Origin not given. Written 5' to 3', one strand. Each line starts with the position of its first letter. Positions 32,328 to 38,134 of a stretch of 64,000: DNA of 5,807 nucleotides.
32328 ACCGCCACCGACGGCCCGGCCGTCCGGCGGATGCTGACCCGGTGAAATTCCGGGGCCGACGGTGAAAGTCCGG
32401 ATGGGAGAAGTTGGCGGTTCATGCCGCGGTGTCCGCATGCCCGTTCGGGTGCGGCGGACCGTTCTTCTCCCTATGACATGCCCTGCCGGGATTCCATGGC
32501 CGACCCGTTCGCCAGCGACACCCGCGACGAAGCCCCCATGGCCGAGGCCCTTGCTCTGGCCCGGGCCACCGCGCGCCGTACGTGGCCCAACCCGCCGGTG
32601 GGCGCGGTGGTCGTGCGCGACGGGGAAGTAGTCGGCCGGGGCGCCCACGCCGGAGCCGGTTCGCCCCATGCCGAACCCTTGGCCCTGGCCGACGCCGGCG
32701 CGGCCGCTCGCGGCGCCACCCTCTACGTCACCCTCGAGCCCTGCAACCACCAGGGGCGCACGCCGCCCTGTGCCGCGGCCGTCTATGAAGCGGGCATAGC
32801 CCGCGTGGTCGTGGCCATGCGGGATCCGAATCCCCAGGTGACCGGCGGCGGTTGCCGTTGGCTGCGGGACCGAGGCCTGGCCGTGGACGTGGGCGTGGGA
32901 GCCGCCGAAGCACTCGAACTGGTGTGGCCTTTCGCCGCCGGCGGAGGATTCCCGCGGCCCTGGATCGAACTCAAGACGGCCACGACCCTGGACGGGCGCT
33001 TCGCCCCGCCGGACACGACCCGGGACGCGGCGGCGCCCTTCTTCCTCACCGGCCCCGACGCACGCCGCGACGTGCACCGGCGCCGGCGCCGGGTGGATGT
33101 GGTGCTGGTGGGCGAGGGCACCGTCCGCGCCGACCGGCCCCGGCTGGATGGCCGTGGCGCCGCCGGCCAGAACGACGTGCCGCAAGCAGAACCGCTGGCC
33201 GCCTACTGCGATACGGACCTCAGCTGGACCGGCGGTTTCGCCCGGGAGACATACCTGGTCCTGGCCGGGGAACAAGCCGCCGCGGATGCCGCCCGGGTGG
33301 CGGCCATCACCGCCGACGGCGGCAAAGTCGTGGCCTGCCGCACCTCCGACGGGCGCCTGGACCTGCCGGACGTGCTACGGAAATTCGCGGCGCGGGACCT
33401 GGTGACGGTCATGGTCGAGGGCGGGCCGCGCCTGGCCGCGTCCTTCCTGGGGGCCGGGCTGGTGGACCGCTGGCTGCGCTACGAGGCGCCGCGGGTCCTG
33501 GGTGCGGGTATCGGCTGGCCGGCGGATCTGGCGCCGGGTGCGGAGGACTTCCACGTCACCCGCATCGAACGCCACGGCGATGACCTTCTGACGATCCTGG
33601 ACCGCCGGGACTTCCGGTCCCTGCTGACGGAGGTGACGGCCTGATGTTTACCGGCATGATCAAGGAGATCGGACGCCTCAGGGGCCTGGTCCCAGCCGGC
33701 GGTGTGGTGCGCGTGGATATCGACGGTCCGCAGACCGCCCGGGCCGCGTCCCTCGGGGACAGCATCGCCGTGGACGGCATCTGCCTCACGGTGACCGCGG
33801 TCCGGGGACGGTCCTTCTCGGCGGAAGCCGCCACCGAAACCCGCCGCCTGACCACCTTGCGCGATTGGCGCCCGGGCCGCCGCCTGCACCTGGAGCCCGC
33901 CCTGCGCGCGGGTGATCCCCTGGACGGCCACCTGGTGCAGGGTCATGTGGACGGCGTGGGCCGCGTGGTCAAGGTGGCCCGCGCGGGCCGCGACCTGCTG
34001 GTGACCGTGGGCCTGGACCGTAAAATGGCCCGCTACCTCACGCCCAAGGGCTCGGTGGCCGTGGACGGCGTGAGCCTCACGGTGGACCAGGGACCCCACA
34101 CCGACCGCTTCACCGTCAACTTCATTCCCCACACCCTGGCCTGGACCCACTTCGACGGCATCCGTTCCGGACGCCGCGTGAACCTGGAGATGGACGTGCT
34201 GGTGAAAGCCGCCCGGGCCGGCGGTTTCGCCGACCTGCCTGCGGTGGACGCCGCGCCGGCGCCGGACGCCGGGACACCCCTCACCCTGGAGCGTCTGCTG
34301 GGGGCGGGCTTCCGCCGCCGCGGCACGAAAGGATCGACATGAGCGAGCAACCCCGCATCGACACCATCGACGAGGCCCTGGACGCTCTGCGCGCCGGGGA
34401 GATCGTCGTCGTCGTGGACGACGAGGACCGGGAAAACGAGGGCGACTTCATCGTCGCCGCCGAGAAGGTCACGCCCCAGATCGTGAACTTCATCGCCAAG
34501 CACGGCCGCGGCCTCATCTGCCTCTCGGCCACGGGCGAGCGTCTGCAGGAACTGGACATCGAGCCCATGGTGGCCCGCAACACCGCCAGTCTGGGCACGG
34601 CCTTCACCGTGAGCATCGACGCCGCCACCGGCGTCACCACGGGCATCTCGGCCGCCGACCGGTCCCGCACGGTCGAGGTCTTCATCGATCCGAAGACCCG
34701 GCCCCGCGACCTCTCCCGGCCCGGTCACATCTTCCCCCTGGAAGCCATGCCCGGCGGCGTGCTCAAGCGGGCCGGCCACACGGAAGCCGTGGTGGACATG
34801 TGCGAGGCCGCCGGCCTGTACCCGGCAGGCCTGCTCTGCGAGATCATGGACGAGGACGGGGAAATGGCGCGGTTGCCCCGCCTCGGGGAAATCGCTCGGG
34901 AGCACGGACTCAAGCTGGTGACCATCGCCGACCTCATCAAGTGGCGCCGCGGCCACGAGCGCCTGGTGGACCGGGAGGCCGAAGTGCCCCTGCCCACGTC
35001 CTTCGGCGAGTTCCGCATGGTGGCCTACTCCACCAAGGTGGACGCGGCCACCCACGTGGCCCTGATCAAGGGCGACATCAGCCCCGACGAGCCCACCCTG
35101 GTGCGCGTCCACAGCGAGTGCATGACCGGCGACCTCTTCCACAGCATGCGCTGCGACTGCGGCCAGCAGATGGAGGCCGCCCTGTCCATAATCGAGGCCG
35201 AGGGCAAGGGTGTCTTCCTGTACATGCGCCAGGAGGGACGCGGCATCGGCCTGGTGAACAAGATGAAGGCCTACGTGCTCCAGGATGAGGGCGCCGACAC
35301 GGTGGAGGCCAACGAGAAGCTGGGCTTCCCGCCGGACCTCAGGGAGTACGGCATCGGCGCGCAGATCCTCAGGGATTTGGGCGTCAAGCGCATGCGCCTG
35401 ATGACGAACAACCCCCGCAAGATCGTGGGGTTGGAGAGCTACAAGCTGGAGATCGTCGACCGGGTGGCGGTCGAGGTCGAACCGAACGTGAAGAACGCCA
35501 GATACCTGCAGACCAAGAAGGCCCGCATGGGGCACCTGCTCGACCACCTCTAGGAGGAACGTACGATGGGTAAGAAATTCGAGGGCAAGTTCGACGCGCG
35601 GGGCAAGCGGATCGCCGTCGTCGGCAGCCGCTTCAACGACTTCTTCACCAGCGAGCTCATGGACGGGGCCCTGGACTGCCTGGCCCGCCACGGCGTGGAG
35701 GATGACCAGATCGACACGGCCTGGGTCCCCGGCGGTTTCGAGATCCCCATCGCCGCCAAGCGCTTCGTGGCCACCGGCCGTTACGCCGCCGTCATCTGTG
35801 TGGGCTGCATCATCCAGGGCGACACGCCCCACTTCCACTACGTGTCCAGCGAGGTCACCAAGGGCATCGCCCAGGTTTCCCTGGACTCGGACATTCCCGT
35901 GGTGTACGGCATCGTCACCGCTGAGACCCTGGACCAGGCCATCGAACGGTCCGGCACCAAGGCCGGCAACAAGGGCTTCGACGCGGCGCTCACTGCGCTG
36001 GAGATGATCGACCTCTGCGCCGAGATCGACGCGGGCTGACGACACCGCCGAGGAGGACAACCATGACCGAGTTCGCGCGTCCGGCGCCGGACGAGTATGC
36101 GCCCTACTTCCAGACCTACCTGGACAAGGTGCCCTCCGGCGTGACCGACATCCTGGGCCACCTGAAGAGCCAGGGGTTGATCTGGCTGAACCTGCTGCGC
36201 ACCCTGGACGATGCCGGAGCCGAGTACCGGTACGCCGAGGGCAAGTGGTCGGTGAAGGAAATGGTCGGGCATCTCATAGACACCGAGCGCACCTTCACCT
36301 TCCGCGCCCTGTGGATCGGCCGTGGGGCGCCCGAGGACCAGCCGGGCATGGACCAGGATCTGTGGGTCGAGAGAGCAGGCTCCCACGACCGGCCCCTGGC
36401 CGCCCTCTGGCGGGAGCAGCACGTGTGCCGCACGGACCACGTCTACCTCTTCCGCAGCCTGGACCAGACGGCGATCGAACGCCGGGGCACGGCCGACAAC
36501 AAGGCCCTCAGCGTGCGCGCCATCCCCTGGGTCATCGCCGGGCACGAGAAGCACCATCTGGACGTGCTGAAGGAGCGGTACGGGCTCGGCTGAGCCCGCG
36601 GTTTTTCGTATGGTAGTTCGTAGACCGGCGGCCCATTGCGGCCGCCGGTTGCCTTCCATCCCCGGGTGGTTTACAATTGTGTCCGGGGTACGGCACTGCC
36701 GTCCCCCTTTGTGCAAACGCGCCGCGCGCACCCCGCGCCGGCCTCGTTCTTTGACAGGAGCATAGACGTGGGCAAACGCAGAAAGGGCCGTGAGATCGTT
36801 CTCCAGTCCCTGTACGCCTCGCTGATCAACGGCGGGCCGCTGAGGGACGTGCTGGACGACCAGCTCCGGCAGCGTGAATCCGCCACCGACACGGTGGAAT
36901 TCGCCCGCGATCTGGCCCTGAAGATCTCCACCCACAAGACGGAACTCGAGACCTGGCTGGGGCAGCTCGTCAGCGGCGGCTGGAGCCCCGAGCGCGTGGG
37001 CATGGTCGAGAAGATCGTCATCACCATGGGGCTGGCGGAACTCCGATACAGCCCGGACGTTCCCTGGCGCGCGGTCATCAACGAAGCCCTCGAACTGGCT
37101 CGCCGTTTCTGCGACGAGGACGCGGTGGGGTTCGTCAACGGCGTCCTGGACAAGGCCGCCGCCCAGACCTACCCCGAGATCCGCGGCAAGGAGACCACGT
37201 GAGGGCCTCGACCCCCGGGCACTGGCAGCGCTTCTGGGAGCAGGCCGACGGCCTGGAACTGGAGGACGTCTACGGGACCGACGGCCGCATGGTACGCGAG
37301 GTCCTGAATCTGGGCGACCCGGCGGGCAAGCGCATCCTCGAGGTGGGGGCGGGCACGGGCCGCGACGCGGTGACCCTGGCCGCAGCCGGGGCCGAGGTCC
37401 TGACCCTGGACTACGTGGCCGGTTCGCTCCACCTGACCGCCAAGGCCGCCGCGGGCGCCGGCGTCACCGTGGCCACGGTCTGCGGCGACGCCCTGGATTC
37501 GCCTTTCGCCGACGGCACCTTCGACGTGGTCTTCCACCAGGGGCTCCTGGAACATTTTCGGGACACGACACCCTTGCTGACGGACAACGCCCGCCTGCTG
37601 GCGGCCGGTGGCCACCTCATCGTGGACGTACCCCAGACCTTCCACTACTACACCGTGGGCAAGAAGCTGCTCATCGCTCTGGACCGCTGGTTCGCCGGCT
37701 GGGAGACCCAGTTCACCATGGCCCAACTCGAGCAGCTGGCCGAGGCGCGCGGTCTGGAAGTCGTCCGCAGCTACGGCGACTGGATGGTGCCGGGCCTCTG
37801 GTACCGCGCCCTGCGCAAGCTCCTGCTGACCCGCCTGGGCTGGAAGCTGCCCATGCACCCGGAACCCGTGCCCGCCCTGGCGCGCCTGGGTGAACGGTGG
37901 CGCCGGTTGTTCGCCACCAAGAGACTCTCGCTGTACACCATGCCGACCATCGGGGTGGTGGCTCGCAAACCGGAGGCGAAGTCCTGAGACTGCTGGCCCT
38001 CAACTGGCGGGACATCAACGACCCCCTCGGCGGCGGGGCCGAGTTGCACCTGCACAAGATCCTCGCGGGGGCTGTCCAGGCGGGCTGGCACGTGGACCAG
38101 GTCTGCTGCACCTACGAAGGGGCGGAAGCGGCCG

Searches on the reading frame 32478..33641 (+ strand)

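Call 27: search_protein_families(library=pfam, proteins=[window:32478-33641:+], max_evalue=0.001)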
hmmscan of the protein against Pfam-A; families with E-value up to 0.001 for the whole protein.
window:32478-33641:+ (388 aa): 3 families
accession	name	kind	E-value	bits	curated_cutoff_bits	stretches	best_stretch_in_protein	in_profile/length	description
PF01872.23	RibD_C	-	1.9e-28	100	24.1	1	161-344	1-169/197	RibD C-terminal domain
PF00383.29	dCMP_cyt_deam_1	-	2.2e-18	66.4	25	1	16-114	3-102/102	Cytidine and deoxycytidylate deaminase zinc-binding region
PF14437.12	MafB19-deam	-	2.4e-10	40.9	27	1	29-118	13-105/142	MafB19-like deaminase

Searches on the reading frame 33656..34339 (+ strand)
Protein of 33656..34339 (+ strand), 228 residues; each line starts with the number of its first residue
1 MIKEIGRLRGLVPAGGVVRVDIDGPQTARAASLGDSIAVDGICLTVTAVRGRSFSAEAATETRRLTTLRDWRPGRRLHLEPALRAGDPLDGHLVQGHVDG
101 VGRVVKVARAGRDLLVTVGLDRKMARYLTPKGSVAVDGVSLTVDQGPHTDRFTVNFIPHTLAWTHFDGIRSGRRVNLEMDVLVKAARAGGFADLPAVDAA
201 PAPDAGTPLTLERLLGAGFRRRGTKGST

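Call 27: search_protein_families(library=pfam, proteins=[window:33656-34339:+], max_evalue=0.001)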
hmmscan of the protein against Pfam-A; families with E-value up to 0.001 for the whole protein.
window:33656-34339:+ (228 aa): 1 family
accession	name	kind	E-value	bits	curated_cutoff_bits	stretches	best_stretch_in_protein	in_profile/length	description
PF00677.23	Lum_binding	-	7.1e-41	138.5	27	2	95-180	1-86/86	Lumazine binding domain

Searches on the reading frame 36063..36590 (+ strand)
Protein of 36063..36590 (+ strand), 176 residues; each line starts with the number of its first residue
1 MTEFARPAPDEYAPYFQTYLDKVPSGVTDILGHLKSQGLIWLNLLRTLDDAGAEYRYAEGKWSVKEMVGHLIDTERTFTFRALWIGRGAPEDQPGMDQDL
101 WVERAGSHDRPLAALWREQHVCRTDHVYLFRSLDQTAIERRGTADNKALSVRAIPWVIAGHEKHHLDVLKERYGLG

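Call 50: search_protein_families(library=pfam, proteins=[window:36063-36590:+], max_evalue=0.001)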
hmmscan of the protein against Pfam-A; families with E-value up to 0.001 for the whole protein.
window:36063-36590:+ (176 aa): 2 families
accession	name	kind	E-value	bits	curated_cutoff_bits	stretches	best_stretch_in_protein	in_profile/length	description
PF12867.12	DinB_2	-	1e-13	52.3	24.8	1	42-166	10-125/128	DinB superfamily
PF04978.18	MST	-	0.00083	20.3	27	0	42-166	14-140/149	Mycothiol-S-transferase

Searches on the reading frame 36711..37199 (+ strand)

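Call 50: search_protein_families(library=pfam, proteins=[window:36711-37199:+], max_evalue=0.001)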
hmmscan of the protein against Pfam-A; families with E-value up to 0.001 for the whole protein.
window:36711-37199:+ (163 aa): 1 family
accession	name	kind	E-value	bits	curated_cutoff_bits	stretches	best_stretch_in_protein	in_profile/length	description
PF01029.23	NusB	-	2.7e-25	89.7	23.1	1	25-150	2-132/133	NusB family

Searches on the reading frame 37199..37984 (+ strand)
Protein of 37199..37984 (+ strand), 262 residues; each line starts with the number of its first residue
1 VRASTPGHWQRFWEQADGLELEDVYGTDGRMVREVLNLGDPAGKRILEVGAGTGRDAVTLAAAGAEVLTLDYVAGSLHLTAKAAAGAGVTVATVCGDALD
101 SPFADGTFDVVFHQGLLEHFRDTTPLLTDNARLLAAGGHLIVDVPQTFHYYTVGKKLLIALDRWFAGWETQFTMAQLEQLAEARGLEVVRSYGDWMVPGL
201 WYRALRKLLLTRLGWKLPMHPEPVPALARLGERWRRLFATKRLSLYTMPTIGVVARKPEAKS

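Call 26: search_protein_families(library=pfam, proteins=[window:37199-37984:+], max_evalue=0.001)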
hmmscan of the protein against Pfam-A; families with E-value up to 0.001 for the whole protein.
window:37199-37984:+ (262 aa): 7 families
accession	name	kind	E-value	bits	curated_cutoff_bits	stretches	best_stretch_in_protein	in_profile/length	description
PF08241.18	Methyltransf_11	-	6.7e-18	65.6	21.2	1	47-142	1-95/95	Methyltransferase domain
PF13649.12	Methyltransf_25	-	3.6e-16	60.1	27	1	46-138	1-97/97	Methyltransferase domain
PF13489.12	Methyltransf_23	-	1.7e-13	51.1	27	1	30-189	8-162/164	Methyltransferase domain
PF13847.12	Methyltransf_31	-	1.3e-11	44.8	27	1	43-146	4-113/145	Methyltransferase domain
PF08242.18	Methyltransf_12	-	4.5e-11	43.8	30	1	47-140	1-98/98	Methyltransferase domain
PF01209.24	Ubie_methyltran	-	7.1e-06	26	20.1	1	40-142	45-151/233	ubiE/COQ5 methyltransferase family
PF05175.20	MTS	-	0.00031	20.8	23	1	39-150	28-146/170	Methyltransferase small domain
